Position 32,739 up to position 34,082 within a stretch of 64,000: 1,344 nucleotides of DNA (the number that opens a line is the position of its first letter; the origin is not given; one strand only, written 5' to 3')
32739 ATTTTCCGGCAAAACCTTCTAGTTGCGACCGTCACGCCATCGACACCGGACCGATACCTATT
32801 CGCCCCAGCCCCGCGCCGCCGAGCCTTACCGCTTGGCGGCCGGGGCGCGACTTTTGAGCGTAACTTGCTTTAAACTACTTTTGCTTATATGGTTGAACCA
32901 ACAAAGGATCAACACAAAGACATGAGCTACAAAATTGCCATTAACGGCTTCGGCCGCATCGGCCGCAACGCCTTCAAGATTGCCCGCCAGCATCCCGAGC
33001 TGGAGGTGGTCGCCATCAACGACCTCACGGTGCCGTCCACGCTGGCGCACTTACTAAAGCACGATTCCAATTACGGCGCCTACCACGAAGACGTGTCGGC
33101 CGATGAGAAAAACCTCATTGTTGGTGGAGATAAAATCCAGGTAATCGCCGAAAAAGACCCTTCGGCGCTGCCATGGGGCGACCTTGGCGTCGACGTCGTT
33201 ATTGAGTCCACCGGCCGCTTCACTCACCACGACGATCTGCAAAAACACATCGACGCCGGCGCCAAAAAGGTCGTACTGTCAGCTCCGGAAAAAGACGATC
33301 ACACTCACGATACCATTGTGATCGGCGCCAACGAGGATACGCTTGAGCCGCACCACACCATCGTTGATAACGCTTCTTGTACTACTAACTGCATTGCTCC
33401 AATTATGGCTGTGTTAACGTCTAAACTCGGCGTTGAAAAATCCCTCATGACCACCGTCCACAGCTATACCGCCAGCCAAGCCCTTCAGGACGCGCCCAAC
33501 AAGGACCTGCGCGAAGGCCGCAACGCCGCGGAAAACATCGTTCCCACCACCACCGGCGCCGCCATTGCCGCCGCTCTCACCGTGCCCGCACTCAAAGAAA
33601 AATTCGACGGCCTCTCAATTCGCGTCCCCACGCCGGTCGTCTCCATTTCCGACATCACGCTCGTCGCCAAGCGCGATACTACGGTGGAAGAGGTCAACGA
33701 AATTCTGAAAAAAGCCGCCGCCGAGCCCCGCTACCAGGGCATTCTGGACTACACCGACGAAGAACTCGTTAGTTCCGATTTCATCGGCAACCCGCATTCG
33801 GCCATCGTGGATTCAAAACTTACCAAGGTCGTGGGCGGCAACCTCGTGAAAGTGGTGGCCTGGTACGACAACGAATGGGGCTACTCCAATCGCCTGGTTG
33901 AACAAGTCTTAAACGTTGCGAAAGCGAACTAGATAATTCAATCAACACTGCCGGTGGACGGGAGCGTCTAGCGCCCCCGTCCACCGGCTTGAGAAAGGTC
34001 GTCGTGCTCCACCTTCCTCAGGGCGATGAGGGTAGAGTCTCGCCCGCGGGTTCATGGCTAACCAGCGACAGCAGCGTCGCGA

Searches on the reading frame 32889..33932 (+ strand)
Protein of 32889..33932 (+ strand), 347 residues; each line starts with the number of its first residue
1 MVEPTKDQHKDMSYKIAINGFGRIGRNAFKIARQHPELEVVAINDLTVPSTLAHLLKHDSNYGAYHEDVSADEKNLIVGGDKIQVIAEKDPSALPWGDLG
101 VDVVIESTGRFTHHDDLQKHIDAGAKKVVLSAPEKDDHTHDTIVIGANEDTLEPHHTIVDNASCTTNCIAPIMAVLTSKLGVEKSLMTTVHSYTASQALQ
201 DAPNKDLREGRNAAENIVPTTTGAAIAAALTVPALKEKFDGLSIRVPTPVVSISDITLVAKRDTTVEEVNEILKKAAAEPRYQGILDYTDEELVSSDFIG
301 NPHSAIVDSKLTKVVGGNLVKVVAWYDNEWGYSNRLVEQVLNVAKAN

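Call 91: search_protein_families(library=pfam, max_evalue=0.0001, proteins=[window:32889-33932:+])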
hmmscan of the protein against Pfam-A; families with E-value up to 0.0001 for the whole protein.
window:32889-33932:+ (347 aa): 2 families
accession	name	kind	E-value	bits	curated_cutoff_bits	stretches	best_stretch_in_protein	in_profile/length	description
PF02800.25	Gp_dh_C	-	1.1e-57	194.4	24.4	1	169-326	1-158/158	Glyceraldehyde 3-phosphate dehydrogenase, C-terminal domain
PF00044.30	Gp_dh_N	-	1.2e-38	131.9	31.7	1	15-113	2-100/101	Glyceraldehyde 3-phosphate dehydrogenase, NAD binding domain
